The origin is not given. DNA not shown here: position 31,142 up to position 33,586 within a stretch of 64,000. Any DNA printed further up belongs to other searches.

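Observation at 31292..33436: PgeF/YfiH (DUF152) fused in-frame to MurD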

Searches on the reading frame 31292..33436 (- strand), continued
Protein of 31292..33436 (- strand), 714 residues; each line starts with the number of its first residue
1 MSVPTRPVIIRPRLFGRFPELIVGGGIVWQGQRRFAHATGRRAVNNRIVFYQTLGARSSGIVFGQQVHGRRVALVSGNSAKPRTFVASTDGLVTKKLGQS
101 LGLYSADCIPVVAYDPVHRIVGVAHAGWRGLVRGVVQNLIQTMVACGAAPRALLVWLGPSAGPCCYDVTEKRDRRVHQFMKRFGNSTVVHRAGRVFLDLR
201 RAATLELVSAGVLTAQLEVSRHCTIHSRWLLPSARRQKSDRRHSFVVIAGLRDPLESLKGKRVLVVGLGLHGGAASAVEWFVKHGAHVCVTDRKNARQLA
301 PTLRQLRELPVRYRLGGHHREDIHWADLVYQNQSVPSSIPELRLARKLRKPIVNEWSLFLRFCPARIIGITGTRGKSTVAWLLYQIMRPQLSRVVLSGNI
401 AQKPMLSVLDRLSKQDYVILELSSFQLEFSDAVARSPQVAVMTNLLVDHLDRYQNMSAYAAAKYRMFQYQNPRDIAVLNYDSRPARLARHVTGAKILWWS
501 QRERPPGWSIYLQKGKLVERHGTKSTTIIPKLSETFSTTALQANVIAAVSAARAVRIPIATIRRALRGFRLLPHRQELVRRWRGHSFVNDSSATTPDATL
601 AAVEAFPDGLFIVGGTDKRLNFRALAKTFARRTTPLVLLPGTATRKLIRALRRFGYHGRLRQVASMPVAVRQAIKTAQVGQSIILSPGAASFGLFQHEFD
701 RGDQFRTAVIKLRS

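Call 35: list_cluster_members(proteins=[P0001, P0002, P0003, P0279, P0296, P0274, P0278, P0271, P0283, P0298])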
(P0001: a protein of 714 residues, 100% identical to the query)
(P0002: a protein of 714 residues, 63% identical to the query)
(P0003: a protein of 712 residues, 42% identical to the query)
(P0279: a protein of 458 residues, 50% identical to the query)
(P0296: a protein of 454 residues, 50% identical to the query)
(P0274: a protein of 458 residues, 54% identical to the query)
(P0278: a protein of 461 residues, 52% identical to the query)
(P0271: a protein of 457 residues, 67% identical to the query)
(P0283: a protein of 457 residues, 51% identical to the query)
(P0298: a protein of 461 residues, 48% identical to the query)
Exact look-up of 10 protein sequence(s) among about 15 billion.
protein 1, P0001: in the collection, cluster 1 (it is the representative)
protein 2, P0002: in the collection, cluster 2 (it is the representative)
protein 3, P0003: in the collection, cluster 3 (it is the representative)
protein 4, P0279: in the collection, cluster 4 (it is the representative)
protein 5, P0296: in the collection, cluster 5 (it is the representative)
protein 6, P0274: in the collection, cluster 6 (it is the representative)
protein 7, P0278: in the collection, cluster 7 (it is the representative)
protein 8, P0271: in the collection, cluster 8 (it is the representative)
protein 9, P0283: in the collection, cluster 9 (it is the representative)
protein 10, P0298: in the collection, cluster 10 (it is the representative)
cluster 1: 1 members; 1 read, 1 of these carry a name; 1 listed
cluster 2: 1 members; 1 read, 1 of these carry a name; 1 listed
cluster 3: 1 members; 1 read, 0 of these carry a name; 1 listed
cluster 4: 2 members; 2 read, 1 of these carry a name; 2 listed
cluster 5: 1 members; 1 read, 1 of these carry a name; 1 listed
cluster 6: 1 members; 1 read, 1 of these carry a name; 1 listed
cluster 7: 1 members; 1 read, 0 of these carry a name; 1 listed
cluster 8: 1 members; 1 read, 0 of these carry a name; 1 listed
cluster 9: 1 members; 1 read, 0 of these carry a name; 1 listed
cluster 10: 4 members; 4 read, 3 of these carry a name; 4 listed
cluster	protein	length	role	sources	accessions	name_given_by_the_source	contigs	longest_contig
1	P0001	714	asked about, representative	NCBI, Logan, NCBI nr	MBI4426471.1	MAG: UDP-N-acetylmuramoyl-L-alanine--D-glutamate ligase [Candidatus Kerfeldbacteria ... | UDP-N-acetylmuramoyl-L-alanine--D-glutamate ligase [Candidatus Kerfeldbacteria bacterium]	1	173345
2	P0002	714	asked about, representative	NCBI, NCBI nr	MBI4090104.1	MAG: UDP-N-acetylmuramoyl-L-alanine--D-glutamate ligase [Candidatus Kerfeldbacteria ... | UDP-N-acetylmuramoyl-L-alanine--D-glutamate ligase [Candidatus Kerfeldbacteria bacterium]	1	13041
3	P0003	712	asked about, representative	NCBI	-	-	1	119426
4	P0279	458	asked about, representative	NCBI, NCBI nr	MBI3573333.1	MAG: UDP-N-acetylmuramate--L-alanine ligase [Candidatus Kerfeldbacteria bacterium] | UDP-N-acetylmuramate--L-alanine ligase [Candidatus Kerfeldbacteria bacterium]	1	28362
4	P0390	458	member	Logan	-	-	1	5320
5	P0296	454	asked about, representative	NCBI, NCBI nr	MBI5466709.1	MAG: UDP-N-acetylmuramate--L-alanine ligase [Candidatus Kerfeldbacteria bacterium] | UDP-N-acetylmuramate--L-alanine ligase [Candidatus Kerfeldbacteria bacterium]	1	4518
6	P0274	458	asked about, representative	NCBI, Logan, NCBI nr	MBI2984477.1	MAG: UDP-N-acetylmuramate--L-alanine ligase [Candidatus Kerfeldbacteria bacterium] | UDP-N-acetylmuramate--L-alanine ligase [Candidatus Kerfeldbacteria bacterium]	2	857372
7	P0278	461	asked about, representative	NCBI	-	-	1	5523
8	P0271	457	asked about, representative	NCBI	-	-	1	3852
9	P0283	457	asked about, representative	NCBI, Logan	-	-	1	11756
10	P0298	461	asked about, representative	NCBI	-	-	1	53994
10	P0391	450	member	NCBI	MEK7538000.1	MAG: UDP-N-acetylmuramate--L-alanine ligase, partial [Patescibacteria group bacterium]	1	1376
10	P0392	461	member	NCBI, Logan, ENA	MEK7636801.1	MAG: UDP-N-acetylmuramate--L-alanine ligase [Patescibacteria group bacterium]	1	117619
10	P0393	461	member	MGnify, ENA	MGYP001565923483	FL=1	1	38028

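Call 47: find_encoding_contigs(protein=P0002, flank=10000, max_places=1)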
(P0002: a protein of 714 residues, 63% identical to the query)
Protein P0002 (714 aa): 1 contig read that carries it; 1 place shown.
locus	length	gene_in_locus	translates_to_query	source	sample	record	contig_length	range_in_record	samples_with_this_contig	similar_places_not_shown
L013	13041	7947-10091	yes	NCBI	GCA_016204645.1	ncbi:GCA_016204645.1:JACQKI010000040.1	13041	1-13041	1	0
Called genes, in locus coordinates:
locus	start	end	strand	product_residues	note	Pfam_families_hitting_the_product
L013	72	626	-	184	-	PF05137:PilN (faint)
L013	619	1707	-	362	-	PF11104:PilM_2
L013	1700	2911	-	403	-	PF28597:T2SSF_N (weak), PF00482:T2SSF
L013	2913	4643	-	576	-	PF05157:MshEN, PF00437:T2SSE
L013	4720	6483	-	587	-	PF02366:PMT (weak), PF13231:PMT_2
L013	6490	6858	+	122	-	-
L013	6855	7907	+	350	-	PF10555:MraY_sig1 (weak), PF00953:Glycos_transf_4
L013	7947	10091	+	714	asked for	PF02578:Cu-oxidase_4, PF21799:MurD-like_N (weak), PF08245:Mur_ligase_M, PF02875:Mur_ligase_C (weak)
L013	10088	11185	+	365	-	PF01098:FTSW_RODA_SPOVE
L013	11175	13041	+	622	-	PF03033:Glyco_transf_28, PF04101:Glyco_tran_28_C, PF01565:FAD_binding_4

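Call 52: predict_structure(alignment_id=A4)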
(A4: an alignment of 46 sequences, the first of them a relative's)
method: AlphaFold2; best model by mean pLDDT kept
length: 714 residues; sequences in the alignment: 46
mean_pLDDT: 91.6   pTM: 0.86
mean pLDDT of the five models: 91.6, 91.0, 88.7, 88.2, 88.0
residues with pLDDT >= 90: 529; 70-90: 150; 50-70: 29; < 50: 6
segments of 3 or more residues with pLDDT < 50: none
pLDDT, mean of each block of 10 residues (from residue 1): 66 94 88 59 83 88 89 77 74 93 91 96 96 97 97 97 85 83 95 92 98 98 86 78 88 91 95 89 98 95 95 97 97 93 94 96 97 94 96 93 89 97 94 93 93 92 97 98 97 98 96 96 96 87 96 98 92 88 96 88 93 89 96 96 94 96 96 97 87 74 94 87
secondary structure, 60 per line:
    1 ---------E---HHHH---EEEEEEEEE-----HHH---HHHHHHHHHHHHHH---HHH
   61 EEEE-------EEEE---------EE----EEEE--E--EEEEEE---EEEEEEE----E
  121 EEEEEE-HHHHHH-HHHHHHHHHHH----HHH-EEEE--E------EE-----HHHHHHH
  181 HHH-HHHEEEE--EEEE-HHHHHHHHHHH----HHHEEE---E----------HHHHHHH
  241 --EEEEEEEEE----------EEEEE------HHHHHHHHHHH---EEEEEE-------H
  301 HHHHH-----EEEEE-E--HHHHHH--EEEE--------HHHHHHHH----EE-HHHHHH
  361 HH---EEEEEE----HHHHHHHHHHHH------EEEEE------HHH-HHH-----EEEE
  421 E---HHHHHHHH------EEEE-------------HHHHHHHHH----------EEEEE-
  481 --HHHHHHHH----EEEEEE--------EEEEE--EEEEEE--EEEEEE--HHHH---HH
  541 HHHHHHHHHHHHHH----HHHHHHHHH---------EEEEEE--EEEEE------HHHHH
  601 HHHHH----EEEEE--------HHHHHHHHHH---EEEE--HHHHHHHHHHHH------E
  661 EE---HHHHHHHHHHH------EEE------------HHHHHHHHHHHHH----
elements in order (helices of 4 or more, strands of 3 or more residues): H14-17 E21-29 H41-54 E61-64 E72-75 E91-94 E100-105 E109-115 E120-126 H128-133 H135-145 E154-157 H174-183 E188-191 E194-197 H199-209 E217-219 H234-240 E243-251 E262-266 H273-283 E287-292 H300-305 E311-315 H320-325 E328-331 H340-347 H355-362 E366-371 H376-387 E394-398 E417-421 H425-432 E439-442 H456-464 E475-479 H483-490 E495-500 E509-513 E516-521 E524-529 H532-535 H539-554 H559-567 E577-582 E585-589 H596-605 E610-614 H623-632 E636-639 H642-653 E660-662 H666-676 E683-685 H698-710

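Call 55: find_related_loci(query=A5, collection=genome_contigs, flank=4000)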
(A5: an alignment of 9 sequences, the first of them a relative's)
Query A5 (459 aa) in genome_contigs; peptide patterns used: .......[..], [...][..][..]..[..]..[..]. (x = any residue, [..] = any of these).
600 stretches matched a pattern (row limit reached: there are more); 589 encode a relative of the query (tblastn E <= 1e-3); the best 80 are kept; 80 distinct loci.
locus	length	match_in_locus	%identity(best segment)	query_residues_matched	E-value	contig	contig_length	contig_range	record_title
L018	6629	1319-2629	39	6-451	3e-89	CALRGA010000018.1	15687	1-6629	MAG: Candidatus Uhrbacteria bacterium RIFOXYB12_FULL_58_10 isolate AH-03may19-8 genome assembly, contig: AH-03may19-C687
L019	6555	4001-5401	38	2-454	6e-83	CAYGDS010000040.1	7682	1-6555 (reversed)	MAG TPA_asm: uncultured Gammaproteobacteria bacterium isolate ERP113451_co3_74 genome assembly, contig: NODE_8426_length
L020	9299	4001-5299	36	11-454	7e-82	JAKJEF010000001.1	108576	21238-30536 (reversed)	MAG: Patescibacteria group bacterium isolate UR.bin13 NODE_1_length_108576_cov_3.107706, whole genome shotgun sequence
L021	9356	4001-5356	35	6-454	5e-81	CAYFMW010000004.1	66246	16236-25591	MAG TPA_asm: uncultured Oscillospiraceae bacterium isolate ERP107106_co1_155 genome assembly, contig: NODE_281_length_66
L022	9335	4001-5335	37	12-454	1e-80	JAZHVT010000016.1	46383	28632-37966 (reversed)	MAG: Eubacteriales bacterium isolate UW_AWMP_LCO4_2 Ga0604489_00201, whole genome shotgun sequence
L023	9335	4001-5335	35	11-454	6e-81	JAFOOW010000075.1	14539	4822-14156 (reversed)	MAG: Peptostreptococcaceae bacterium isolate RGIG664 Dairy_cattle_Jejunum-4__c28236, whole genome shotgun sequence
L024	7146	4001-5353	35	6-454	4e-78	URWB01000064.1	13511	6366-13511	uncultured Clostridiales bacterium isolate UMGS1400 genome assembly, contig: NODE_2224_length_13511_cov_3.917806, whole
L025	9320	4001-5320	34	8-451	6e-78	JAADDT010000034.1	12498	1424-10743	MAG: Aquificota bacterium isolate L_MetaBat.103 contig-127_5674, whole genome shotgun sequence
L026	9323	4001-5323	37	9-447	3e-77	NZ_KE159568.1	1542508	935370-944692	Eubacterium sp. 14-2 acPFD-supercont1.2, whole genome shotgun sequence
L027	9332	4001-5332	35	12-454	4e-77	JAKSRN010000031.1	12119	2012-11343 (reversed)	MAG: Lachnospiraceae bacterium isolate Horse_feces256 MAG256_31, whole genome shotgun sequence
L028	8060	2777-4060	36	1-450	4e-77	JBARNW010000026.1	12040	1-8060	MAG: Minisyncoccia bacterium isolate MFD12107_ilm_asm_bin28 k127_29077, whole genome shotgun sequence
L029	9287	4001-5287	35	9-454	1e-76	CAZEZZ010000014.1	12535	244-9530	MAG TPA_asm: uncultured Candidatus Saccharibacteria bacterium isolate SRP104257_co1_235 genome assembly, contig: NODE_35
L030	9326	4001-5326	35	12-451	3e-76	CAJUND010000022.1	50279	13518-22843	MAG TPA_asm: uncultured Agathobacter sp. isolate MGBC143759 genome assembly, contig: MGBC143759.22, whole genome shotgun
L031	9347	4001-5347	35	12-450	2e-76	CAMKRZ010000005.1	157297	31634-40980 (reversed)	MAG: uncultured Lachnoclostridium sp. isolate SRR12081299_bin.56_metaWRAP_v1.3_MAG genome assembly, contig: ERZ12289776.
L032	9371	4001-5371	36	12-457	3e-76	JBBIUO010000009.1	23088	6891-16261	MAG: Chloroflexota bacterium isolate QNS170220_bin_55 NODE_811_length_23088_cov_4.015109, whole genome shotgun sequence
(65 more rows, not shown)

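Call 63: fold_search(model_id=the predicted structure, library=pdb)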
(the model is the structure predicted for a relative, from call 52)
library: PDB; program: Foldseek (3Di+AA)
matches with E <= 10: 1850; with E <= 0.001: 160
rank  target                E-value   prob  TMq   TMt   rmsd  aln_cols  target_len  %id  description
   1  3lk7                  9.8e-36  1.00  0.47  0.71   6.0       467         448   28  The Crystal Structure of UDP-N-acetylmuramoylalanine-D-glutamate (MurD) ligase from Streptococcus agalactiae to 1.5A (released 2010-02-09)
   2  8dp2                  8.5e-35  1.00  0.56  0.88   2.9       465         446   30  Crystal Structure of UDP-N-acetylmuramoylalanine--D-glutamate ligase (MurD) from Pseudomonas aeruginosa PAO1 in complex  (released 2022-08-17)
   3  7ti7                  1.7e-33  1.00  0.52  0.80   4.1       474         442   26  Crystal Structure of UDP-N-acetylmuramoylalanine-D-glutamate ligase from Acinetobacter baumannii AB5075-UW in complex wi (released 2022-01-26)
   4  2y66                  4.2e-32  1.00  0.55  0.89   3.0       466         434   29  New 5-Benzylidenethiazolidine-4-one Inhibitors of Bacterial MurD Ligase: Design, Synthesis, Crystal Structures, and Biol (released 2011-10-19)
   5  4uag                  4.7e-32  1.00  0.56  0.91   2.7       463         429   29  UDP-N-ACETYLMURAMOYL-L-ALANINE:D-GLUTAMATE LIGASE (released 2000-03-15)
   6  7u35_B                4.7e-32  1.00  0.48  0.73   5.5       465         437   29  Crystal Structure of UDP-N-acetylmuramoylalanine--D-glutamate ligase (MurD) from Pseudomonas aeruginosa PAO1 in comple (released 2022-03-09)
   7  7sy9_A                4.7e-32  1.00  0.43  0.65   7.0       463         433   28  Crystal Structure of UDP-N-acetylmuramoylalanine--D-glutamate ligase (MurD) from Pseudomonas aeruginosa PAO1 (released 2021-12-15)
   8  2jfh                  7.6e-32  1.00  0.55  0.89   2.8       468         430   28  Crystal structure of MurD ligase in complex with L-Glu containing sulfonamide inhibitor (released 2007-05-15)
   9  1uag                  1.1e-31  1.00  0.55  0.90   2.8       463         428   29  UDP-N-ACETYLMURAMOYL-L-ALANINE:D-GLUTAMATE LIGASE (released 1998-03-18)
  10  2uag                  1.1e-31  1.00  0.55  0.90   2.8       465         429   28  UDP-N-ACETYLMURAMOYL-L-ALANINE:D-GLUTAMATE LIGASE (released 2000-02-25)
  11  2jfg                  1.2e-31  1.00  0.55  0.88   3.0       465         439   29  Crystal structure of MurD ligase in complex with UMA and ADP (released 2007-05-15)
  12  2jff                  1.4e-31  1.00  0.56  0.90   2.8       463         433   29  Crystal structure of MurD ligase in complex with D-Glu containing sulfonamide inhibitor (released 2007-05-15)
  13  2wjp                  1.5e-31  1.00  0.55  0.89   3.0       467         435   29  CRYSTAL STRUCTURE OF MURD LIGASE IN COMPLEX WITH D-GLU CONTAINING RHODANINE INHIBITOR (released 2010-08-25)
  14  7sir                  1.5e-31  1.00  0.41  0.61   7.1       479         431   25  Crystal Structure of UDP-N-acetylmuramoylalanine-D-glutamate ligase from Acinetobacter baumannii AB5075-UW (released 2021-11-03)
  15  2y67                  1.6e-31  1.00  0.55  0.88   3.0       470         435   28  New 5-Benzylidenethiazolidine-4-one Inhibitors of Bacterial MurD Ligase: Design, Synthesis, Crystal Structures, and Biol (released 2011-10-19)
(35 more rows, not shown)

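Call 88: predict_structure(alignment_id=A6)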
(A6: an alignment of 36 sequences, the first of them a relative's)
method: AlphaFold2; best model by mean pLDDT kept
length: 704 residues; sequences in the alignment: 36
mean_pLDDT: 92.5   pTM: 0.78
mean pLDDT of the five models: 92.5, 91.1, 91.1, 91.0, 87.6
residues with pLDDT >= 90: 555; 70-90: 140; 50-70: 7; < 50: 2
segments of 3 or more residues with pLDDT < 50: none
pLDDT, mean of each block of 10 residues (from residue 1): 73 92 95 93 97 95 95 95 93 95 94 95 95 96 97 96 94 95 95 95 97 98 93 81 92 79 92 92 94 93 95 95 94 92 93 92 93 93 93 87 83 94 90 96 87 92 94 92 79 95 95 96 96 90 98 97 88 91 90 89 94 88 97 95 96 97 97 94 81 94 91
secondary structure, 60 per line:
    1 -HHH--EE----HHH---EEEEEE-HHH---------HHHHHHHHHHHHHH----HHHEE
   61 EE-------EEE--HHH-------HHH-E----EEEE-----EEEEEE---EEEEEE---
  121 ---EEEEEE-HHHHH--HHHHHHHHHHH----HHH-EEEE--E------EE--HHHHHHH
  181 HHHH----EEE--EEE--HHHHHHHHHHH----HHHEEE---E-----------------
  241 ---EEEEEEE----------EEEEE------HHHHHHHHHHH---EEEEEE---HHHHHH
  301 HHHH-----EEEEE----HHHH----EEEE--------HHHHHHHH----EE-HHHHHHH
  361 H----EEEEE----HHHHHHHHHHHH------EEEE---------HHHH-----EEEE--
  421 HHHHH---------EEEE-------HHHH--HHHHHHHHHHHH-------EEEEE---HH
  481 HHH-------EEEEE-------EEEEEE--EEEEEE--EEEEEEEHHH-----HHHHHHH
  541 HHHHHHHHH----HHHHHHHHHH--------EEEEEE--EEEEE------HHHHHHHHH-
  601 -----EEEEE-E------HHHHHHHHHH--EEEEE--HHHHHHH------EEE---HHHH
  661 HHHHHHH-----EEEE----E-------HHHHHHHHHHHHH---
elements in order (helices of 4 or more, strands of 3 or more residues): E19-24 H38-51 E59-62 E70-72 E94-97 E103-108 E112-117 E124-129 H131-135 H138-148 E157-160 H174-184 E189-191 E194-196 H199-209 E217-219 E244-250 E261-265 H272-282 E286-291 H295-304 E310-314 H319-322 E327-330 H339-346 H354-361 E366-370 H375-386 E393-396 H406-409 E415-418 H421-425 E435-438 H446-449 H452-463 E471-475 H479-483 E491-495 E503-508 E511-516 E519-525 H534-549 H554-563 E572-577 E580-584 H591-599 E606-610 H619-628 E631-635 H638-644 E651-653 H657-667 E673-676 H689-701
